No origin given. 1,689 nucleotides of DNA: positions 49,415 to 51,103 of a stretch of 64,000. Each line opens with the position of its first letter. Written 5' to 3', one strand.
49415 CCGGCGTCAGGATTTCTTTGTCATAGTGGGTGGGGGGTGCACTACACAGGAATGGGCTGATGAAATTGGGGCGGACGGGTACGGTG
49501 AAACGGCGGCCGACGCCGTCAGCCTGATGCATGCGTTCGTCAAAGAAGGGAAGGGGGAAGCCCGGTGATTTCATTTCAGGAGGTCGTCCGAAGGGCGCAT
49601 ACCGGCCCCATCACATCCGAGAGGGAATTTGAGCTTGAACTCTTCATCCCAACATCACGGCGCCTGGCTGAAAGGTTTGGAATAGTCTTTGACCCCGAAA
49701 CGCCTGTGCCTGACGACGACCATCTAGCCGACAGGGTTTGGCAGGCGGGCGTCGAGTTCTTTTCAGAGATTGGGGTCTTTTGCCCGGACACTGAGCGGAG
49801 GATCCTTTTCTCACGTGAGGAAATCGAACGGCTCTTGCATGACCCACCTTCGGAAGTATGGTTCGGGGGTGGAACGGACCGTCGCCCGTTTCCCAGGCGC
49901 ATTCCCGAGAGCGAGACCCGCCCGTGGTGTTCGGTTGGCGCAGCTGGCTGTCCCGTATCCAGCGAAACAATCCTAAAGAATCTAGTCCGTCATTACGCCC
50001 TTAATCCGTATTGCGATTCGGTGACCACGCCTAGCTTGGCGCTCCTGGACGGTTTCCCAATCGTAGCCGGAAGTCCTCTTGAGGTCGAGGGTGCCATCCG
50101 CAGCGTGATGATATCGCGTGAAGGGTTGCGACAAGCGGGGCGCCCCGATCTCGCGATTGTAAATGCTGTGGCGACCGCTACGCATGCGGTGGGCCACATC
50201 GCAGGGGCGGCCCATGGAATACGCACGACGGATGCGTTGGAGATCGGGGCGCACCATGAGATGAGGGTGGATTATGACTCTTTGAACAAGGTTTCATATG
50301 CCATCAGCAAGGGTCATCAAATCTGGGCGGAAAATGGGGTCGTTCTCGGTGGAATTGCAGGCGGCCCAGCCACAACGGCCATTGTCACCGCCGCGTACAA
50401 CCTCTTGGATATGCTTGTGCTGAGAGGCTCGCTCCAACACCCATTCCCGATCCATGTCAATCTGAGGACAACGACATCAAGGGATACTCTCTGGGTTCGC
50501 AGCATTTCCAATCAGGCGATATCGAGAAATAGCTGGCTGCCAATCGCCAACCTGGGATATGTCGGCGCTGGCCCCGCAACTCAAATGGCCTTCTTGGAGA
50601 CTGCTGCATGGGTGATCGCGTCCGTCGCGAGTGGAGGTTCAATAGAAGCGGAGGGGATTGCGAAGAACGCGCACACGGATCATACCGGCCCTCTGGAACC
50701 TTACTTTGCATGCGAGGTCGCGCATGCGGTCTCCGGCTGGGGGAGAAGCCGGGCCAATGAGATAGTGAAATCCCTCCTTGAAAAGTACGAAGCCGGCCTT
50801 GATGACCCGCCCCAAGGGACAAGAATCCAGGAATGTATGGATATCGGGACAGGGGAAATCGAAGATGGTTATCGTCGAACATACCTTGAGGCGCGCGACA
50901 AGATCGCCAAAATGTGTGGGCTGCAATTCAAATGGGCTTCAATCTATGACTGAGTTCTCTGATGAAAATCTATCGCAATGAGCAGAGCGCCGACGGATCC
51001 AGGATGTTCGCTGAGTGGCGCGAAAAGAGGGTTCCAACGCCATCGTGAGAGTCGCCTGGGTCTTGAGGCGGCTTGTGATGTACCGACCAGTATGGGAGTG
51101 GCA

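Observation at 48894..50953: MtmB (monomethylamine methyltransferase) family homolog lacking the pyrrolysine codon, translationally coupled to an MtmC-like corrinoid protein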

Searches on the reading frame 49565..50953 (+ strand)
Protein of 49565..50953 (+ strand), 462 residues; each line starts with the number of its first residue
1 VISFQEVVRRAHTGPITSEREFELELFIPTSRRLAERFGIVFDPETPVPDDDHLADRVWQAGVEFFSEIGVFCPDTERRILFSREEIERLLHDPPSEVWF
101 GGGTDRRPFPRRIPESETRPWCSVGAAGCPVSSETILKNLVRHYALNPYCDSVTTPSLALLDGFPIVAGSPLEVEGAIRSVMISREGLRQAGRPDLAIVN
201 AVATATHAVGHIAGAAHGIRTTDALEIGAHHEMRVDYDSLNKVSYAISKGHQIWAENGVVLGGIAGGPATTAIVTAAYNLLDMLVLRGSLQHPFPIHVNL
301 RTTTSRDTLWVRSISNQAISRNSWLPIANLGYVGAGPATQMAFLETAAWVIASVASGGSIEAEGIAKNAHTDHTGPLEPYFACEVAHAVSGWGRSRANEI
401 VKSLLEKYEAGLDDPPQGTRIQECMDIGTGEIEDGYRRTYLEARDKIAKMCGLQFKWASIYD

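Call 3: search_protein_families(library=pfam, proteins=[window:49565-50953:+], max_evalue=0.01)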
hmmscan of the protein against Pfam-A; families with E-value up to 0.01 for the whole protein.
window:49565-50953:+ (462 aa): 1 family
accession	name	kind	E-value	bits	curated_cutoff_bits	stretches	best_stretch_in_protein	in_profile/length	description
PF05369.18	MtmB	-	3.5e-78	263.9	25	1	6-450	5-448/450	Monomethylamine methyltransferase MtmB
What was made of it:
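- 49565..50953 (+): Non-pyrrolysine MtmB-family methyltransferase (462 aa); proposed substrate:corrinoid methyltransferase (MT1). PF05369 E=3.5e-78, full length (call 3).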

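Call 4: search_protein_families(library=ncbifam, proteins=[window:49565-50953:+], max_evalue=0.01)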
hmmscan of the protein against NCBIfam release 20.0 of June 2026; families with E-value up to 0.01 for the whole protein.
window:49565-50953:+ (462 aa): 0 families

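Call 13: search_solved_structures(query=window:49565-50953:+, show_alignments=2, max_evalue=0.01)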
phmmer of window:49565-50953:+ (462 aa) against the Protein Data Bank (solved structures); distinct sequences matched with E-value up to 0.01: 2.
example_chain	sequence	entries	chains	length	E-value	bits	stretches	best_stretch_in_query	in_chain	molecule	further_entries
1l2q_A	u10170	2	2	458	1.2e-48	169.2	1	10-449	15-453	monomethylamine methyltransferase | Monomethylamine methyltransferase mtmB1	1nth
1tv2_A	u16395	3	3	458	1.4e-48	169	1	10-449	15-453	Monomethylamine methyltransferase mtmB1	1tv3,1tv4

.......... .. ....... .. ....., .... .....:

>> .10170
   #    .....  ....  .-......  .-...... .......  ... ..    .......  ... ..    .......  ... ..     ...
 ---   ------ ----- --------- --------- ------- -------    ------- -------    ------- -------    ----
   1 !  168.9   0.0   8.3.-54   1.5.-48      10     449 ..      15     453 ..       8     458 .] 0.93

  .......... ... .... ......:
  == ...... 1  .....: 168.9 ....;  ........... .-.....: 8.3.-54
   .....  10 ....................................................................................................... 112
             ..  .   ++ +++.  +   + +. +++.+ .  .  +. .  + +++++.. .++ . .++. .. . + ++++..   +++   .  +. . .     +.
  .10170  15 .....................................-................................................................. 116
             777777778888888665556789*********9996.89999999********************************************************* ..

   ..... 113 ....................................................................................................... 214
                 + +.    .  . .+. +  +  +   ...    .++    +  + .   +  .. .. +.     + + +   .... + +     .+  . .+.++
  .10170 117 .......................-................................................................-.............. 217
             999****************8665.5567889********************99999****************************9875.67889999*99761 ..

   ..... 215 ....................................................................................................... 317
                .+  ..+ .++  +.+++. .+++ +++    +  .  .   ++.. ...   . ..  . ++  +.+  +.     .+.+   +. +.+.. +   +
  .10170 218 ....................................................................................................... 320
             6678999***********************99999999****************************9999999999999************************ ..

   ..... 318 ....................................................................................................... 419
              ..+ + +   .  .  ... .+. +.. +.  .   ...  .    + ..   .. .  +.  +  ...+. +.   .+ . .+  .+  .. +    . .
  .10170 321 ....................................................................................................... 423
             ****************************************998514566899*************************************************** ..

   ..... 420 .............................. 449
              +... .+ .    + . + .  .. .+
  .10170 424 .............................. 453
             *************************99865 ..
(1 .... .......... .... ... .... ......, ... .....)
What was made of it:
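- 49565..50953 (+): 1L2Q phmmer E=1.2e-48 (call 13).
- Checked: PF05369 scores E=3.5e-78 and 263.9 bits (cutoff 25), covering residues 6-450 against profile positions 5-448 of 450 (call 3). phmmer against 1L2Q/1NTH gives E=1.2e-48 (call 13).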

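Call 15: find_homologous_proteins(query=window:49565-50953:+, max_evalue=1e-10)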
Query window:49565-50953:+ (462 aa): 142 proteins with E <= 1e-10 among 8000 candidates; the best 120 are listed.
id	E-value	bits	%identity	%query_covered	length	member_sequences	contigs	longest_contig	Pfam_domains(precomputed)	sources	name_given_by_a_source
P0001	0.0e+0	1064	100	100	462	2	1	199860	PF05369.19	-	-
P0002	9.1e-212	722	67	100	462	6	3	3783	PF05369.19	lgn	-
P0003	9.2e-209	712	67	100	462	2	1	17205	PF05369.19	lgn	-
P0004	3.7e-208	710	67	100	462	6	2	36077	PF05369.19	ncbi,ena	-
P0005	4.2e-208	710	66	100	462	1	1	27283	PF05369.19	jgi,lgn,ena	-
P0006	2.3e-206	704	66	100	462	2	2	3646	PF05369.19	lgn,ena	-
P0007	3.4e-205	700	67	100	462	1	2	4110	PF05369.19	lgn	-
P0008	3.6e-205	700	66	100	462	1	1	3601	PF05369.19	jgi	jgi:methylamine--corrinoid protein Co-methyltransferase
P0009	7.3e-205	699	67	100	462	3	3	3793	PF05369.19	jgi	-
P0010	1.8e-204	698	66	100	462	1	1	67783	PF05369.19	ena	-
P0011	7.2e-204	696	66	100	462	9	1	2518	PF05369.19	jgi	jgi:methylamine--corrinoid protein Co-methyltransferase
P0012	7.9e-204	696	66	100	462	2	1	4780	PF05369.19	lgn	-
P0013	8.6e-203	692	66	100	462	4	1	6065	PF05369.19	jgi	jgi:methylamine--corrinoid protein Co-methyltransferase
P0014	6.2e-202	689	66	100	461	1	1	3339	PF05369.19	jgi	jgi:hypothetical protein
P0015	2.7e-201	687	66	100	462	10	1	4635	PF05369.19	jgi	-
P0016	1.6e-200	685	65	100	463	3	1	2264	PF05369.19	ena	-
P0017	4.2e-200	683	64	100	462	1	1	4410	PF05369.19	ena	-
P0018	2.0e-199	681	66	100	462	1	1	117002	PF05369.19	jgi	jgi:hypothetical protein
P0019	2.0e-198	678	65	100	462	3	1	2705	PF05369.19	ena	-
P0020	1.3e-178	613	59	100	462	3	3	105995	PF05369.19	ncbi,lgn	-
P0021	4.0e-178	611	60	100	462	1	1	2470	PF05369.19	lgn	-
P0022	6.4e-177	607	58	100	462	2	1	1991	PF05369.19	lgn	-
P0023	9.4e-177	606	59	100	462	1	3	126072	PF05369.19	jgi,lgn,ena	-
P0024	4.6e-176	604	59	100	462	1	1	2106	PF05369.19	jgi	jgi:methylamine--corrinoid protein Co-methyltransferase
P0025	6.0e-175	601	58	100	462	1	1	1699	PF05369.19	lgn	-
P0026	3.7e-173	595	58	98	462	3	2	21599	PF05369.19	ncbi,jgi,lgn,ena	-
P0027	6.5e-173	594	57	100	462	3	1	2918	PF05369.19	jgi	-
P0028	1.0e-172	593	57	100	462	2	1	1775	PF05369.19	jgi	jgi:methylamine--corrinoid protein Co-methyltransferase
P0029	1.7e-171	589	57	100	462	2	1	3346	PF05369.19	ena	-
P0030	3.2e-171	588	57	100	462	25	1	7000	PF05369.19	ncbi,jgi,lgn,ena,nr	ncbi:MAG TPA: monomethylamine:corrinoid methyltransferase [Dehalococcoidales bacterium]|nr:monomethy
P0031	3.6e-171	588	57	100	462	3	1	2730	PF05369.19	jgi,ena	-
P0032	8.3e-171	587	58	100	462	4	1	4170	PF05369.19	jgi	-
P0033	4.5e-170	584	59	100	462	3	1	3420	PF05369.19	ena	-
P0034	1.3e-169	583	56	100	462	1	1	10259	PF05369.19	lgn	-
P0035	1.7e-169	583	56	100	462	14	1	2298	PF05369.19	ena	-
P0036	5.2e-169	581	57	100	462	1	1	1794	PF05369.19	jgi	-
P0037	6.4e-169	581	56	100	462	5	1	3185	PF05369.19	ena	-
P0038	1.7e-168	579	58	99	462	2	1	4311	PF05369.19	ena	-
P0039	7.5e-168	577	57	100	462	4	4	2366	PF05369.19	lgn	-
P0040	7.9e-168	577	54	100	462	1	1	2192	PF05369.19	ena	-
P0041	1.0e-167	577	57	100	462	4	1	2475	PF05369.19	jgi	-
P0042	2.7e-167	575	56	100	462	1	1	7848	PF05369.19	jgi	-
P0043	9.2e-167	574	56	100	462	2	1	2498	PF05369.19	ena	-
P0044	1.1e-166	573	56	100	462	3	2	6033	PF05369.19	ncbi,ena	-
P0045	4.1e-166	571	56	100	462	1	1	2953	PF05369.19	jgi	-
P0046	7.4e-166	571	56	100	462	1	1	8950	PF05369.19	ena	-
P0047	8.3e-166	570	56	100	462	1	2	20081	PF05369.19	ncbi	ncbi:monomethylamine:corrinoid methyltransferase [Chloroflexota bacterium]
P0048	1.1e-165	570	55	100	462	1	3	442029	PF05369.19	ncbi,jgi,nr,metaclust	ncbi:MAG TPA: monomethylamine:corrinoid methyltransferase [Dehalococcoidia bacterium]|nr:monomethyla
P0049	1.5e-165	570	55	100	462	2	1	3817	PF05369.19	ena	-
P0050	3.0e-165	569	54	100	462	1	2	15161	PF05369.19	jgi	jgi:hypothetical protein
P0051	3.2e-165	568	56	100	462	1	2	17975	PF05369.19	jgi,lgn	-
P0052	6.0e-165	568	56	100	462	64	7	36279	PF05369.19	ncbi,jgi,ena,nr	ncbi:MAG TPA: monomethylamine:corrinoid methyltransferase [Dehalococcoidia bacterium]|nr:monomethyla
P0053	7.6e-165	567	55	100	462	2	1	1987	PF05369.19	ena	-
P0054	9.7e-165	567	56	100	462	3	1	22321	PF05369.19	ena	-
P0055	9.8e-165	567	55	100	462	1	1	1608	PF05369.19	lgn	-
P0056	1.8e-164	566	56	100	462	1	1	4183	PF05369.19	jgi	jgi:hypothetical protein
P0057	2.0e-164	566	55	100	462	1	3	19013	PF05369.19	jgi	jgi:hypothetical protein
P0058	3.4e-164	565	54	100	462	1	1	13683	PF05369.19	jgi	jgi:hypothetical protein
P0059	3.8e-164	565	55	100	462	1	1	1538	PF05369.19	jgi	-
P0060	4.0e-164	565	54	100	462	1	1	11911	PF05369.19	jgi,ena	-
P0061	6.2e-164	564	54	100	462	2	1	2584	PF05369.19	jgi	-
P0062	6.3e-164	564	55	100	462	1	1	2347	PF05369.19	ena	-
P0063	1.0e-163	563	54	100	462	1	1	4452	PF05369.19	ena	-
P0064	1.2e-163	563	55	100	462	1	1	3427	PF05369.19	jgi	-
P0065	1.4e-163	563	54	100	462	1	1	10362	PF05369.19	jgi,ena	-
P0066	1.5e-163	563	56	100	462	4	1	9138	PF05369.19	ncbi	-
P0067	1.9e-163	563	54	100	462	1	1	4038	PF05369.19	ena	-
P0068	2.1e-163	562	55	100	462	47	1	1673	PF05369.19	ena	-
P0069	2.6e-163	562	54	100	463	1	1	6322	PF05369.19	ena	-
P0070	3.1e-163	562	54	100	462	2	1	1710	PF05369.19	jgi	-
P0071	4.4e-163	561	54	100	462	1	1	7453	PF05369.19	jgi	jgi:hypothetical protein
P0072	6.1e-163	561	55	100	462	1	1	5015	PF05369.19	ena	-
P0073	6.8e-163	561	55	100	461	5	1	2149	PF05369.19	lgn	-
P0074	2.6e-162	559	54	100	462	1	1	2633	PF05369.19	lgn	-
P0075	4.8e-162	558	54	100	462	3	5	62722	PF05369.19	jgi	jgi:hypothetical protein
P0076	8.0e-162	557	55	100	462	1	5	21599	PF05369.19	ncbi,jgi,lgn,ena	-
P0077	8.1e-162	557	55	100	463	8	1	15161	PF05369.19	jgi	jgi:hypothetical protein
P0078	4.0e-161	555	54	100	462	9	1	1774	PF05369.19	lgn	-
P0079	1.6e-160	553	54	100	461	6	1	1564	PF05369.19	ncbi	-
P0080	2.4e-160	552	55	100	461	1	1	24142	PF05369.19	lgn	-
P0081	2.8e-159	549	53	100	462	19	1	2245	PF05369.19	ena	-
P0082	1.1e-158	547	54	100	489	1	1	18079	PF05369.19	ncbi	-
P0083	2.1e-158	546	54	100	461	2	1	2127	PF05369.19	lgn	-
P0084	6.7e-157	541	53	100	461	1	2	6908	PF05369.19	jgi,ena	-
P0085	6.9e-157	541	54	100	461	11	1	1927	PF05369.19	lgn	-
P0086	1.1e-156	540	55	97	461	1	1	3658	PF05369.19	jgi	jgi:methylamine--corrinoid protein Co-methyltransferase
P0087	5.6e-156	538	53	100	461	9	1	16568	PF05369.19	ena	-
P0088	6.0e-156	538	53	100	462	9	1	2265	PF05369.19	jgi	-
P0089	1.4e-155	537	52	100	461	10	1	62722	PF05369.19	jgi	jgi:hypothetical protein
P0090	5.6e-155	535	52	100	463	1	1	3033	PF05369.19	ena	-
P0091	6.7e-155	534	54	100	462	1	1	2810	PF05369.19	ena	-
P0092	9.7e-155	534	61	87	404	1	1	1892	PF05369.19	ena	-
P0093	1.2e-154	534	55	100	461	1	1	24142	PF05369.19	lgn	-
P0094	1.2e-154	534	53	100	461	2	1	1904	PF05369.19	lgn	-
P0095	2.6e-154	532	53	100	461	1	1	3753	PF05369.19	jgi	-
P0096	1.3e-153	530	54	100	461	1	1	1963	PF05369.19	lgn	-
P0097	2.8e-153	529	56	93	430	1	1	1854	PF05369.19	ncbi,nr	ncbi:MAG: monomethylamine:corrinoid methyltransferase, partial [Chloroflexota bacterium]|nr:monometh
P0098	5.9e-152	525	51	100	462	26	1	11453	PF05369.19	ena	-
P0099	1.1e-151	524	52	100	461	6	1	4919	PF05369.19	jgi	-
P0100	2.3e-151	523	52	100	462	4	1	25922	PF05369.19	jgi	jgi:methylamine--corrinoid protein Co-methyltransferase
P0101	3.3e-149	516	52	100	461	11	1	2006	PF05369.19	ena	-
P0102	2.5e-148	513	51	100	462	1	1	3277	PF05369.19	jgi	-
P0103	5.5e-148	512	49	100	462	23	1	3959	PF05369.19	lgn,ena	-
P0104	4.4e-146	505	51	100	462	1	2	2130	PF05369.19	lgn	-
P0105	8.8e-145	501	51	100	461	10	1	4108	PF05369.19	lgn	-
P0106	1.4e-143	497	51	100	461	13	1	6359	PF05369.19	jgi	jgi:methylamine--corrinoid protein Co-methyltransferase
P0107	2.5e-142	493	50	100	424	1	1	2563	PF05369.19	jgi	-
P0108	2.0e-140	487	48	100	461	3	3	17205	PF05369.19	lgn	-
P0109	3.0e-140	486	49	99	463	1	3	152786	PF05369.19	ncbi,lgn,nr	ncbi:MAG: monomethylamine:corrinoid methyltransferase [Chloroflexi bacterium]|nr:monomethylamine:cor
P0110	1.9e-139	484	53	93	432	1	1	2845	PF05369.19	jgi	-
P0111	3.8e-139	482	50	98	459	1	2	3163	PF05369.19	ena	-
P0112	4.3e-139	482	50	100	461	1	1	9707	PF05369.19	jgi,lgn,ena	-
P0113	6.4e-139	482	50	99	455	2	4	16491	PF05369.19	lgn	-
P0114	2.7e-136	473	48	100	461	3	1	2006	PF05369.19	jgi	jgi:hypothetical protein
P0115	2.8e-135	470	48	100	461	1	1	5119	PF05369.19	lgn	-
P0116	3.0e-134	466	49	100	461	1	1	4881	PF05369.19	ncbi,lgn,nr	ncbi:MAG: monomethylamine:corrinoid methyltransferase [Anaerolineales bacterium]|nr:monomethylamine:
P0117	2.9e-132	460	69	65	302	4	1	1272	PF05369.19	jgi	jgi:hypothetical protein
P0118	1.2e-131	458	49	98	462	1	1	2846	PF05369.19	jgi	jgi:methylamine--corrinoid protein Co-methyltransferase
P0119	1.7e-130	454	68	64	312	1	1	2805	PF05369.19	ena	-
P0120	2.7e-127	443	70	61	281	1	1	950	PF05369.19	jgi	jgi:methylamine--corrinoid protein Co-methyltransferase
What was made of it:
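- On MtqB (tetramethylammonium/choline methyltransferase) clade: Indirect evidence points to no. There are no named methanogen hits among homologs at 48% identity or above (call 15).
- No named Methanococcoides or Methanosarcina protein appears among its homologs down to 48% identity (call 15). Automatic annotation names relatives 'monomethylamine:corrinoid methyltransferase' (call 15).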

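Call 16: find_encoding_contigs(protein=P0001, flank=10000, max_places=3)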
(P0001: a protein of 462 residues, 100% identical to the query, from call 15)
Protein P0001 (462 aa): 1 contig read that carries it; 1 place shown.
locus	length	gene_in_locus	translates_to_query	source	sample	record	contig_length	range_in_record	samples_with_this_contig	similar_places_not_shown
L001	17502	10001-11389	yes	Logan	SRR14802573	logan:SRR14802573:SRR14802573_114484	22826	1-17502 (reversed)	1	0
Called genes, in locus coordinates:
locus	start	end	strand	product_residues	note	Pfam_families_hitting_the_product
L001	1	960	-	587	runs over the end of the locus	PF20703:nSTAND1 (faint), PF00005:ABC_tran, PF13304:AAA_21 (weak), PF08352:oligo_HPY, PF13191:AAA_16 (weak), PF00005:ABC_tran, PF02463:SMC_N (weak), PF13401:AAA_22 (weak), +3 more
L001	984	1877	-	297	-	PF00528:BPD_transp_1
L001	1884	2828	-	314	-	PF19300:BPD_transp_1_N, PF00528:BPD_transp_1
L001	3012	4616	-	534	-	PF00496:SBP_bac_5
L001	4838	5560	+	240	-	PF00392:GntR, PF13412:HTH_24 (faint), PF07729:FCD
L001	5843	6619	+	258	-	PF00378:ECH_1, PF16113:ECH_2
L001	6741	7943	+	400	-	PF02515:CoA_transf_3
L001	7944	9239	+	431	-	PF02515:CoA_transf_3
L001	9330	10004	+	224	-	PF02607:B12-binding_2, PF02310:B12-binding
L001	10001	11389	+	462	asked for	PF05369:MtmB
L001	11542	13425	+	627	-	PF02730:AFOR_N, PF01314:AFOR_C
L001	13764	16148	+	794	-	PF01266:DAO, PF16350:FAO_M, PF01571:GCV_T, PF04268:SoxG (weak), PF08669:GCV_T_C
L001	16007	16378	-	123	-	-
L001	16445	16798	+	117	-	-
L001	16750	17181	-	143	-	PF01695:IstB_IS21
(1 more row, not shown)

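Call 17: find_encoding_contigs(protein=P0004, flank=10000, max_places=3)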
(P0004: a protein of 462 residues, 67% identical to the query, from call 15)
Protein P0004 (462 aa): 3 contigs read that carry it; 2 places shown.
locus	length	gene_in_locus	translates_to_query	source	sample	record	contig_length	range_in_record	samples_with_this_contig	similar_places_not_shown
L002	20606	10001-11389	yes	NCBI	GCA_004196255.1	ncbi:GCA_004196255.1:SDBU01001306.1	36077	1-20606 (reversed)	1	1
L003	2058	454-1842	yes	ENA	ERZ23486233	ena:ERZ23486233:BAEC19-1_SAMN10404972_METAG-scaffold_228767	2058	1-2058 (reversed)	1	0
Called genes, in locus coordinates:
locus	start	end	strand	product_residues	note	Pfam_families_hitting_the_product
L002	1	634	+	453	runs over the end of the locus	PF13660:DUF4147, PF05161:MOFRL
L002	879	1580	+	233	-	PF00392:GntR, PF07729:FCD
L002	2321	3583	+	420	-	PF13433:Peripla_BP_5, PF13458:Peripla_BP_6, PF01094:ANF_receptor (weak), PF13433:Peripla_BP_5 (weak)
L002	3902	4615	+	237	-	PF13555:AAA_29 (faint), PF00005:ABC_tran, PF13304:AAA_21 (weak)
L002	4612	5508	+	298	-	PF02653:BPD_transp_2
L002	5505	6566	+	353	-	PF02653:BPD_transp_2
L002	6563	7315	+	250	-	PF00005:ABC_tran, PF13401:AAA_22 (faint), PF12399:BCA_ABC_TP_C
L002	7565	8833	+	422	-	PF02225:PA (weak), PF04389:Peptidase_M28, PF01546:Peptidase_M20 (weak)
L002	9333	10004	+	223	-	PF02607:B12-binding_2, PF02310:B12-binding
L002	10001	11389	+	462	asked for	PF05369:MtmB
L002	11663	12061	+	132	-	PF00106:adh_short, PF01370:Epimerase, PF02719:Polysacc_synt_2 (faint), PF08659:KR, PF13561:adh_short_C2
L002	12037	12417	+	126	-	PF00106:adh_short, PF13561:adh_short_C2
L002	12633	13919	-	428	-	PF00266:Aminotran_5, PF00155:Aminotran_1_2, PF01041:DegT_DnrJ_EryC1 (weak), PF01053:Cys_Met_Meta_PP, PF00266:Aminotran_5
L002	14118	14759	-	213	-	PF00392:GntR, PF07729:FCD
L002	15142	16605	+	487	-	PF06253:MTTB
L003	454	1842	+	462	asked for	PF05369:MtmB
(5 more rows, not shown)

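Call 18: find_encoding_contigs(protein=P0048, flank=10000, max_places=3)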
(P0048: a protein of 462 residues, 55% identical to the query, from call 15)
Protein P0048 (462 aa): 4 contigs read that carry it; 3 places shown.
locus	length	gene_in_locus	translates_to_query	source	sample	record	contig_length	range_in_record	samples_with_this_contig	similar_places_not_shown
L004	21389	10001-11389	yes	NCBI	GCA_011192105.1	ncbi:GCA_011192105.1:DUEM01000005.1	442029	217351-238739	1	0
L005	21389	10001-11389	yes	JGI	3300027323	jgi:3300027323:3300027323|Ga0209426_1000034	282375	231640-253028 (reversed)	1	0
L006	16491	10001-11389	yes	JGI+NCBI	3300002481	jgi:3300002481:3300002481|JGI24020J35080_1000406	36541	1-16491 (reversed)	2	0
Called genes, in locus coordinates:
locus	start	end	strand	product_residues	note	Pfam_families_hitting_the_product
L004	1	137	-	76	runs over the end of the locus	PF13083:KH_KhpA-B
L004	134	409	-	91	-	PF00886:Ribosomal_S16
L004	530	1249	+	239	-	PF04493:Endonuclease_5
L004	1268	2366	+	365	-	PF03462:PCRF, PF00472:RF-1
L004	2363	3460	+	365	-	PF13485:Peptidase_MA_2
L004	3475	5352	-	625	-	PF13584:BatD (faint), PF07705:CARDB, PF22544:HYDIN_VesB_CFA65-like_Ig (faint), PF07705:CARDB (weak)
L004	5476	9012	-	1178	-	PF09136:Glucodextran_B (faint), PF20773:InhA-like_MAM, PF19077:Big_13 (faint)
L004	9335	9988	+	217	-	PF02607:B12-binding_2, PF02310:B12-binding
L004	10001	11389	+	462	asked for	PF05369:MtmB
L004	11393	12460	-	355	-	PF02126:PTE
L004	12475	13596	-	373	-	PF02746:MR_MLE_N, PF13378:MR_MLE_C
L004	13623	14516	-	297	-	PF00701:DHDPS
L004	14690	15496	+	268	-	PF00561:Abhydrolase_1, PF12146:Hydrolase_4, PF12697:Abhydrolase_6, PF03096:Ndr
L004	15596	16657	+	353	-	PF00180:Iso_dh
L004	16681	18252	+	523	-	PF00496:SBP_bac_5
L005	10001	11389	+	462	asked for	PF05369:MtmB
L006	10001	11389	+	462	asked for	PF05369:MtmB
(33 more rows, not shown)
